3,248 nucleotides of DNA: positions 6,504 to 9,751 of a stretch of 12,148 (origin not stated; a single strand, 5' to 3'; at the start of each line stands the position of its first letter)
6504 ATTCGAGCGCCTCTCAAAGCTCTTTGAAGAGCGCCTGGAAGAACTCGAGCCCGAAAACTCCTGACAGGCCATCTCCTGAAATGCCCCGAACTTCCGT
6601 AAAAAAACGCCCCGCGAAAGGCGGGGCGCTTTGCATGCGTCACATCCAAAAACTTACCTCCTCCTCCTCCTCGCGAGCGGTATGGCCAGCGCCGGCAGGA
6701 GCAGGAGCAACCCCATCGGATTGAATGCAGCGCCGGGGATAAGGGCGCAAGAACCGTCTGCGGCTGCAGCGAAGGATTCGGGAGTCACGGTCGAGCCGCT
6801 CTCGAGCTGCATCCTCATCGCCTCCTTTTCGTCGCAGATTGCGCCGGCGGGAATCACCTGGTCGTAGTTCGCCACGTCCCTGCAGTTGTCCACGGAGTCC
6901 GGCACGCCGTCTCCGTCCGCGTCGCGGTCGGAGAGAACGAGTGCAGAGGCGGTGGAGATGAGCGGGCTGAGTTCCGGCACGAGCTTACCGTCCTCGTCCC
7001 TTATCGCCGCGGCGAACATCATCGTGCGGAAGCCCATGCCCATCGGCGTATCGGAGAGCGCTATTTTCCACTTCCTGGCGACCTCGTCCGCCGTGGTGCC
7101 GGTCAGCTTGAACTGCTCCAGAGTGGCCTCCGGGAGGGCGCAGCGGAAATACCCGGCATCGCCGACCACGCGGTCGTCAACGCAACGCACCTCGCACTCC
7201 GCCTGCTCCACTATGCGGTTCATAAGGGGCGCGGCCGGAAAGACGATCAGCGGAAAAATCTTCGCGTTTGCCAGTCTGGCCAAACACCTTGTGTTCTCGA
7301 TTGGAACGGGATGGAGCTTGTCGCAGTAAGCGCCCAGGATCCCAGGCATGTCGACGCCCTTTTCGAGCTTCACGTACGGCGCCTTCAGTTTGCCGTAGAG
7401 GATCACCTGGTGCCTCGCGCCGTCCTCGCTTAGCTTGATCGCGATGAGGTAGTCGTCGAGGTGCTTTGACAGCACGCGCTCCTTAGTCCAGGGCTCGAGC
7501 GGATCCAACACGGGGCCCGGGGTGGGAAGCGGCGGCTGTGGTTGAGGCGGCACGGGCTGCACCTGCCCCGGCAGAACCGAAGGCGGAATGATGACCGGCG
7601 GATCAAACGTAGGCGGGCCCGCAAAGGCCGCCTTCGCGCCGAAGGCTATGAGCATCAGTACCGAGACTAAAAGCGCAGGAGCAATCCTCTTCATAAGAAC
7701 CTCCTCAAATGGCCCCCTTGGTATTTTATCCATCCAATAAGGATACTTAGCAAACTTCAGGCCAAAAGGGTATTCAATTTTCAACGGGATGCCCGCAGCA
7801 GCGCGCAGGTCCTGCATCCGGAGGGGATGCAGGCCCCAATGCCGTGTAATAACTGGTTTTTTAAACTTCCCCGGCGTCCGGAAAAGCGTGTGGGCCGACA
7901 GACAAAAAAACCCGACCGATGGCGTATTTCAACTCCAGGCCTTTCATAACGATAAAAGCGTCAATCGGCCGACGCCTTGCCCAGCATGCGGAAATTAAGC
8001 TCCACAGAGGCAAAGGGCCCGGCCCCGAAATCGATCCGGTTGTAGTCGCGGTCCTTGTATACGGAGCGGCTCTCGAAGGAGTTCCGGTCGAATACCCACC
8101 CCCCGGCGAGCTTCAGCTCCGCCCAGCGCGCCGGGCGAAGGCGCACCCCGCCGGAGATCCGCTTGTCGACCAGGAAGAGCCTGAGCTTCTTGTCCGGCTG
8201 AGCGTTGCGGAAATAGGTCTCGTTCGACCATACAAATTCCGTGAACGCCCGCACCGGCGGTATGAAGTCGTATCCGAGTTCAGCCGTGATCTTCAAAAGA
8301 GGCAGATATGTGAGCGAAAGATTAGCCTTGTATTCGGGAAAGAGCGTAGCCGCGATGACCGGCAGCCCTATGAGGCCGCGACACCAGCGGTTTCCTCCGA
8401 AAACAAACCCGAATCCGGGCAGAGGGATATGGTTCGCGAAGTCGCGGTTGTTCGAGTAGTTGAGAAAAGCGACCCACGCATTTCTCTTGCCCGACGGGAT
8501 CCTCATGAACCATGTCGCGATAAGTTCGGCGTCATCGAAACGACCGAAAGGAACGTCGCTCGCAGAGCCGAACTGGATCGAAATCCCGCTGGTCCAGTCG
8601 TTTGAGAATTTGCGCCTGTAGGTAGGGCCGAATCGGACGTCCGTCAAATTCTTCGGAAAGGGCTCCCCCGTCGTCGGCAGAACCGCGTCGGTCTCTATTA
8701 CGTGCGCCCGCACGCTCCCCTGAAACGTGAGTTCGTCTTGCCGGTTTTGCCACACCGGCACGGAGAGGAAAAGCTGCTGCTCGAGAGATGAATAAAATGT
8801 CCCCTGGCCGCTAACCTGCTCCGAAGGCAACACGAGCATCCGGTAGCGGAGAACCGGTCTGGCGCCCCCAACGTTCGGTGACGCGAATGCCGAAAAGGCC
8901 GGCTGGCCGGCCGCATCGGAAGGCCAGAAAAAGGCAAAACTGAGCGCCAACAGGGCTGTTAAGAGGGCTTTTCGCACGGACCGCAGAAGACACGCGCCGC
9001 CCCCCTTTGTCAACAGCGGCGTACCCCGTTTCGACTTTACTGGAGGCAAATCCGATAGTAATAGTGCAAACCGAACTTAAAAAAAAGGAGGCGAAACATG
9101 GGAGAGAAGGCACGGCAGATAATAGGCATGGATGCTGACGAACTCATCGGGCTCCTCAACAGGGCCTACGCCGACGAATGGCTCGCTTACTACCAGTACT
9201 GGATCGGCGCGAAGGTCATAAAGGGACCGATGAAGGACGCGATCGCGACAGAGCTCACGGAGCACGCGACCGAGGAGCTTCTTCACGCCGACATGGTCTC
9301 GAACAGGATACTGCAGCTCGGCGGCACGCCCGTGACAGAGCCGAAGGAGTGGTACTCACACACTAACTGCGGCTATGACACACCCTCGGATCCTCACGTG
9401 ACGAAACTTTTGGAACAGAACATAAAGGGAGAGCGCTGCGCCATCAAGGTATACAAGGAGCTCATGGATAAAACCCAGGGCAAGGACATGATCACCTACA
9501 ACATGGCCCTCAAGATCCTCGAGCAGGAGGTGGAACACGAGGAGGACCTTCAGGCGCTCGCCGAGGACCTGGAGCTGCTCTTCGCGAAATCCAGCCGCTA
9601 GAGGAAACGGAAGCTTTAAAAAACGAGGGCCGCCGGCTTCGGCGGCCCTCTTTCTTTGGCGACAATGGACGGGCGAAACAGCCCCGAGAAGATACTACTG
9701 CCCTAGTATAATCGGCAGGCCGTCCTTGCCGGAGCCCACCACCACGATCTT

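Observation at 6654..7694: Secreted Cys-rich protein with TSP3-like Ca-binding repeat and a non-canonical C-terminal sorting tail (TM helix + RRRRR, no PEP motif)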

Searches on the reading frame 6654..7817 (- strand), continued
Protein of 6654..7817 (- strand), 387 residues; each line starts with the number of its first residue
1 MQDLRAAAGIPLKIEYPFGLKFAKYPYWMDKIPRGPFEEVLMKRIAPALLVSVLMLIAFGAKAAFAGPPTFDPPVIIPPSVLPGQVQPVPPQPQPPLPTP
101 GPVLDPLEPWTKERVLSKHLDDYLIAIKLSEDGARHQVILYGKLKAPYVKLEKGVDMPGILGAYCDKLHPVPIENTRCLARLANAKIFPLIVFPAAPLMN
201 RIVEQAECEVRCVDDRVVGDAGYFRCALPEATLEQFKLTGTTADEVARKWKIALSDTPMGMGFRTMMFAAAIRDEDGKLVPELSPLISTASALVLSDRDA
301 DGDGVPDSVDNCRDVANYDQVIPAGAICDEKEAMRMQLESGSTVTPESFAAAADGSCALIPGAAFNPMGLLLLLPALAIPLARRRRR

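Call 50: predict_structure(alignment_id=A1)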
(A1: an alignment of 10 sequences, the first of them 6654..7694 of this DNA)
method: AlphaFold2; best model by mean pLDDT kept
length: 346 residues; sequences in the alignment: 10
mean_pLDDT: 54.8   pTM: 0.50
mean pLDDT of the five models: 54.8, 54.8, 53.1, 45.5, 42.8
residues with pLDDT >= 90: 0; 70-90: 90; 50-70: 91; < 50: 165
segments of 3 or more residues with pLDDT < 50: 19-33, 35-72, 107-145, 152-162, 174-179, 215-222, 229-232, 236-238, 290-325
pLDDT, mean of each block of 10 residues (from residue 1): 64 64 42 44 42 40 37 65 82 81 58 44 41 35 45 39 57 47 74 69 73 51 52 49 64 74 80 79 67 43 31 32 46 53 54
secondary structure, 60 per line:
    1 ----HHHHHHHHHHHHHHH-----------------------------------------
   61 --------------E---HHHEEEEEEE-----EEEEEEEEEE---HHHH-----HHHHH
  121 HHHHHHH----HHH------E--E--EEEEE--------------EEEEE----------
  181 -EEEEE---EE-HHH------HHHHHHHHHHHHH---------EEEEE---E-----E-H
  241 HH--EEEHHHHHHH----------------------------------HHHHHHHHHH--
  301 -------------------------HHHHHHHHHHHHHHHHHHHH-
elements in order: H5-19 E82-88 E94-103 H107-110 H116-127 E147-151 E166-170 E182-186 H202-214 E224-228 E245-247 H248-254 H289-298 H326-345

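Call 54: search_protein_families(library=pfam, alignment_id=A4, max_evalue=0.01)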
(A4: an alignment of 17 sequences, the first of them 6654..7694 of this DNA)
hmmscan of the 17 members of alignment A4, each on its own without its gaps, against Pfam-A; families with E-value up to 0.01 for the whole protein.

A. member 1, window:6654-7694:- (346 aa): 1 family
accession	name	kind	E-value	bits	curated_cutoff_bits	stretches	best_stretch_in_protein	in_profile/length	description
PF02412.23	TSP_3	-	2.2e-05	24.5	25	1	256-279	13-36/36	Thrombospondin type 3 repeat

B. families by the number of members that match (of 17 scanned): 1 family
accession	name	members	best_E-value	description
PF02412.23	TSP_3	14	1.5e-15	Thrombospondin type 3 repeat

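Call 55: search_solved_structures(query=A4, max_evalue=1)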
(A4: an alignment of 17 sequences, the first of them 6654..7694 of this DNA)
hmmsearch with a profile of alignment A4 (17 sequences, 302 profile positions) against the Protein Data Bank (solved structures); distinct sequences matched with E-value up to 1: 5.
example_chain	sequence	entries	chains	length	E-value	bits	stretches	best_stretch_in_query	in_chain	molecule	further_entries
3fby_A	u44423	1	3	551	7.4e-38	133.8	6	196-253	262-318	Cartilage oligomeric matrix protein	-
2rhp_A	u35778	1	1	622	5.5e-33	117.7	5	193-253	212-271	Thrombospondin-2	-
1yo8_A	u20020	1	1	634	2.5e-32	115.6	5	193-253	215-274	thrombospondin-2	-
1ux6_A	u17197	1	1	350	6.3e-17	65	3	196-253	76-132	THROMBOSPONDIN-1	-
5wtl_A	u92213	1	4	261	8.1e-10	41.7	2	195-252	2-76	OmpA family protein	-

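Call 57: fold_search(model_id=the predicted structure, library=pdb)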
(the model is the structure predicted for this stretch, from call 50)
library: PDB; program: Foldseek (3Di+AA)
matches with E <= 10: 529; with E <= 0.001: 0
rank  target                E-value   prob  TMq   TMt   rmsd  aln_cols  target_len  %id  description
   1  5eoy_A                4.9e-02  0.06  0.09  0.09  21.2       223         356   11  Pseudomonas aeruginosa SeMet-PilM bound to ADP (released 2016-04-27)
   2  8uyf_B                1.3e-01  0.06  0.11  0.10  17.6       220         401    9  Structure of nucleotide-free Pediculus humanus (Ph) PINK1 dimer (released 2024-01-31)
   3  6ezn_A                1.5e-01  0.12  0.12  0.10  14.7       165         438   10  Cryo-EM structure of the yeast oligosaccharyltransferase (OST) complex (released 2018-01-17)
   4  8agb_E                1.9e-01  0.11  0.12  0.10  15.4       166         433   10  Structure of yeast oligosaccharylransferase complex with lipid-linked oligosaccharide bound (released 2022-12-07)
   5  7t4n_B                2.0e-01  0.04  0.11  0.10  18.1       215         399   10  Structure of dimeric unphosphorylated Pediculus humanus (Ph) PINK1 D357A mutant (released 2022-01-12)
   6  7dda                  3.5e-01  0.08  0.12  0.24   7.4       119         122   12  Envelope protein VP37 a crystal structure from White Spot Syndrome Virus (released 2021-06-23)
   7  8bz7_A                3.9e-01  0.15  0.17  0.10  11.6       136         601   12  Crystal structure of the L. monocytogenes RmlT in complex with TDP-rhamnose (released 2023-12-27)
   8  7oci_A                3.9e-01  0.07  0.12  0.10  15.2       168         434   11  Cryo-EM structure of yeast Ost6p containing oligosaccharyltransferase complex (released 2022-02-16)
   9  8bz5_A                5.0e-01  0.14  0.17  0.10  11.6       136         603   12  Crystal structure of the L. monocytogenes RmlT in complex with HEPES (released 2023-12-27)
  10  8zol_G                5.0e-01  0.01  0.07  0.09  19.3       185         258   11  Cryo-EM strcuture of Cas5-HNH Cascade,Conf3 (released 2024-12-11)
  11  6c26_1                5.3e-01  0.08  0.13  0.11  13.8       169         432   12  The Cryo-EM structure of a eukaryotic oligosaccharyl transferase complex (released 2018-01-31)
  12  7t4n_A                5.3e-01  0.02  0.09  0.08  20.1       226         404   10  Structure of dimeric unphosphorylated Pediculus humanus (Ph) PINK1 D357A mutant (released 2022-01-12)
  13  3geh                  5.6e-01  0.06  0.12  0.10  10.1       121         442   12  Crystal structure of MnmE from Nostoc in complex with GDP, FOLINIC ACID and ZN (released 2009-10-27)
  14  8bz7_C                6.3e-01  0.11  0.15  0.09  11.7       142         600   10  Crystal structure of the L. monocytogenes RmlT in complex with TDP-rhamnose (released 2023-12-27)
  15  8oyq_A                6.7e-01  0.06  0.11  0.17   9.6       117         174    7  Structure of the Histidine Kinase CheA ATP-Binding domain in complex with compound ODDHK13 (released 2024-05-15)
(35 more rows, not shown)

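Call 64: search_solved_structures(query=window:6654-7694:-, max_evalue=1, show_alignments=1)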
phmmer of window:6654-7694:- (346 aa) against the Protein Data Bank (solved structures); distinct sequences matched with E-value up to 1: 0.

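Call 65: find_related_loci(query=window:6654-7694:-, collection=metagenome_contigs, flank=10000)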
Query window:6654-7694:- (346 aa) in metagenome_contigs; peptide patterns used: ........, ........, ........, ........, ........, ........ (x = any residue, [..] = any of these).
135 stretches matched a pattern; 2 encode a relative of the query (tblastn E <= 1e-3); 2 distinct loci.
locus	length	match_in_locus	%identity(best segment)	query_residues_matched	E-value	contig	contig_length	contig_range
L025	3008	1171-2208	100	1-346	0e+0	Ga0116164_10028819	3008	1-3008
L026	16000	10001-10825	60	255-292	4e-6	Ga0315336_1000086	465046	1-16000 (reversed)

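Call 66: list_cluster_members(proteins=[P0023, L023:2508-4043:+, L023:4304-6487:+, L023:7571-8305:+, L023:600-1331:-, window:6654-7733:-, window:6654-7817:-, window:6654-7694:-])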
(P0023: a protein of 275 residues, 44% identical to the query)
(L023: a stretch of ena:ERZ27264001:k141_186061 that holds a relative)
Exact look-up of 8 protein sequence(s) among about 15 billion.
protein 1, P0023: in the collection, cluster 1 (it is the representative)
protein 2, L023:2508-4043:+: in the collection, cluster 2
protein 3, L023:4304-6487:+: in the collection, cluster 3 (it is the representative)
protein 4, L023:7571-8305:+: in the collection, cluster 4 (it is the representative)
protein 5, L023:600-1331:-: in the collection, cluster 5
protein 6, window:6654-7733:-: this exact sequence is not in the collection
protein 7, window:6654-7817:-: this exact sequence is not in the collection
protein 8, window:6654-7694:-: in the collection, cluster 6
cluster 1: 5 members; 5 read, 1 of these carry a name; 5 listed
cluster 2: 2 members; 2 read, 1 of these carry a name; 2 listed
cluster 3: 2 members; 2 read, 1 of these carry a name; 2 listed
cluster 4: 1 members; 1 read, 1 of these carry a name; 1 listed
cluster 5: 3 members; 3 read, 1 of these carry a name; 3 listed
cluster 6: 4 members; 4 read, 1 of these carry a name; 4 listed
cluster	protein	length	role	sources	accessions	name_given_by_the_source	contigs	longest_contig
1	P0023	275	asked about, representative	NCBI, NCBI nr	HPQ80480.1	MAG TPA: thrombospondin type 3 repeat-containing protein [bacterium] | thrombospondin type 3 repeat-containing protein [bacterium]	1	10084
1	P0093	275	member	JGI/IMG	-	-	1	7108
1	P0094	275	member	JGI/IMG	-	-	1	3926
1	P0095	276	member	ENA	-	-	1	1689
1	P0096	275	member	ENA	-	-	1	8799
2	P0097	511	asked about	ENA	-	-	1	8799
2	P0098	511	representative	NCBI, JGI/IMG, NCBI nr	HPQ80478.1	MAG TPA: furin-like repeat-containing protein [bacterium] | furin-like repeat-containing protein [bacterium]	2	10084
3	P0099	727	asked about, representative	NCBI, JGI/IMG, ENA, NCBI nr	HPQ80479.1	MAG TPA: hypothetical protein PLZ86_02010 [bacterium] | hypothetical protein [bacterium]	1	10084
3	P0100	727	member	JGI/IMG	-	-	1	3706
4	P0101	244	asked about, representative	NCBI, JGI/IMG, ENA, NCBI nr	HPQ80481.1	MAG TPA: thrombospondin type 3 repeat-containing protein [bacterium] | thrombospondin type 3 repeat-containing protein [bacterium]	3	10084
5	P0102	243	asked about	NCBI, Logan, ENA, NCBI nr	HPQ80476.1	MAG TPA: SDR family oxidoreductase [bacterium] | SDR family oxidoreductase [bacterium]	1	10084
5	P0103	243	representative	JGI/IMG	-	-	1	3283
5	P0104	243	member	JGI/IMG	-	-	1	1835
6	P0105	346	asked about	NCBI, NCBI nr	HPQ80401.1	MAG TPA: thrombospondin type 3 repeat-containing protein [bacterium] | thrombospondin type 3 repeat-containing protein [bacterium]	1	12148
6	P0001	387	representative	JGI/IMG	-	-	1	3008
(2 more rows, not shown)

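Call 72: find_encoding_contigs(protein=P0005, flank=10000, max_places=2)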
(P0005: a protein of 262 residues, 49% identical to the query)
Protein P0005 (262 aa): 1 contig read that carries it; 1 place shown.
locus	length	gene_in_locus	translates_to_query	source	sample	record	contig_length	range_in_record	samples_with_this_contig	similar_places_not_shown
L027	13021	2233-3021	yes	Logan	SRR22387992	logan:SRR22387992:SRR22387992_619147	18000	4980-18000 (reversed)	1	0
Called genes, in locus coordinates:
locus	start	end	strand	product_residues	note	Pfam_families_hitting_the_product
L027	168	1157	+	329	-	-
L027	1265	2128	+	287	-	-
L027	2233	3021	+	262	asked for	PF02412:TSP_3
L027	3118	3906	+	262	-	PF02412:TSP_3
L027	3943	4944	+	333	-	PF13207:AAA_17 (weak), PF13238:AAA_18, PF00383:dCMP_cyt_deam_1, PF14437:MafB19-deam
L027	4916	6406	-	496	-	PF00149:Metallophos, PF02872:5_nucleotid_C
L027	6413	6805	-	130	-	PF01042:Ribonuc_L-PSP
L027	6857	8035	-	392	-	PF03702:AnmK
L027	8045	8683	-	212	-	PF00702:Hydrolase, PF12710:HAD (weak), PF13419:HAD_2, PF13242:Hydrolase_like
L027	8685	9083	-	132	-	PF00383:dCMP_cyt_deam_1, PF08211:dCMP_cyt_deam_2, PF26947:CDL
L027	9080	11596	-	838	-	PF20437:LonC_helical, PF13654:AAA_32, PF20436:LonB_AAA-LID, PF05362:Lon_C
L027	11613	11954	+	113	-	-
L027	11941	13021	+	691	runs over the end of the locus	PF05170:AsmA (weak), PF05359:DUF748 (weak), PF13116:YhdP (weak)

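Call 73: find_encoding_contigs(protein=P0032, flank=10000, max_places=2)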
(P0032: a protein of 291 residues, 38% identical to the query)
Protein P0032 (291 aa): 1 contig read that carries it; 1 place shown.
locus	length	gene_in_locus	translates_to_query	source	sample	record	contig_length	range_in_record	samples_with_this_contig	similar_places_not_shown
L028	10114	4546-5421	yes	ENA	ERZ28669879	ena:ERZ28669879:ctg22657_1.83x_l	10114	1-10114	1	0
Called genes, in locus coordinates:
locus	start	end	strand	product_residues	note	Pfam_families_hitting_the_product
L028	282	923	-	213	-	PF00106:adh_short, PF08659:KR, PF13561:adh_short_C2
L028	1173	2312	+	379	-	-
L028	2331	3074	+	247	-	-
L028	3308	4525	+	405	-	PF02412:TSP_3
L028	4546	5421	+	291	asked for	-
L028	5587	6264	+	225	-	PF02412:TSP_3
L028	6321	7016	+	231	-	PF02412:TSP_3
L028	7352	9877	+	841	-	PF02574:S-methyl_trans, PF00809:Pterin_bind, PF02607:B12-binding_2, PF02310:B12-binding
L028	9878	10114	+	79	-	?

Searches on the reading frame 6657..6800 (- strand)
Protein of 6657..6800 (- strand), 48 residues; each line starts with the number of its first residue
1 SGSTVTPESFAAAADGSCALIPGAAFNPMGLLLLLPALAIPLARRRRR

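Call 45: find_homologous_proteins(query=A3, max_evalue=10)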
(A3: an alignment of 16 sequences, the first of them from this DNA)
Query A3 (16 sequences): 906 candidates shared short words with the query, none scored E <= 10.

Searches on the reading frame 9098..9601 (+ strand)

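Call 6: search_protein_families(library=pfam, proteins=[window:9098-9601:+], max_evalue=0.01)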
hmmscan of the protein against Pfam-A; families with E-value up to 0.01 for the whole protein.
window:9098-9601:+ (167 aa): 3 families
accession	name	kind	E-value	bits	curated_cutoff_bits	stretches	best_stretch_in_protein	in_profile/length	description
PF00210.30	Ferritin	-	3.6e-28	98.7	24.5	1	19-160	3-141/142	Ferritin-like domain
PF02915.23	Rubrerythrin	-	2e-06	28.7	22.8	0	103-159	1-57/137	Rubrerythrin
PF03232.19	COQ7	-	0.0015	18.6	23.5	0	101-157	3-58/169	Ubiquinone biosynthesis protein COQ7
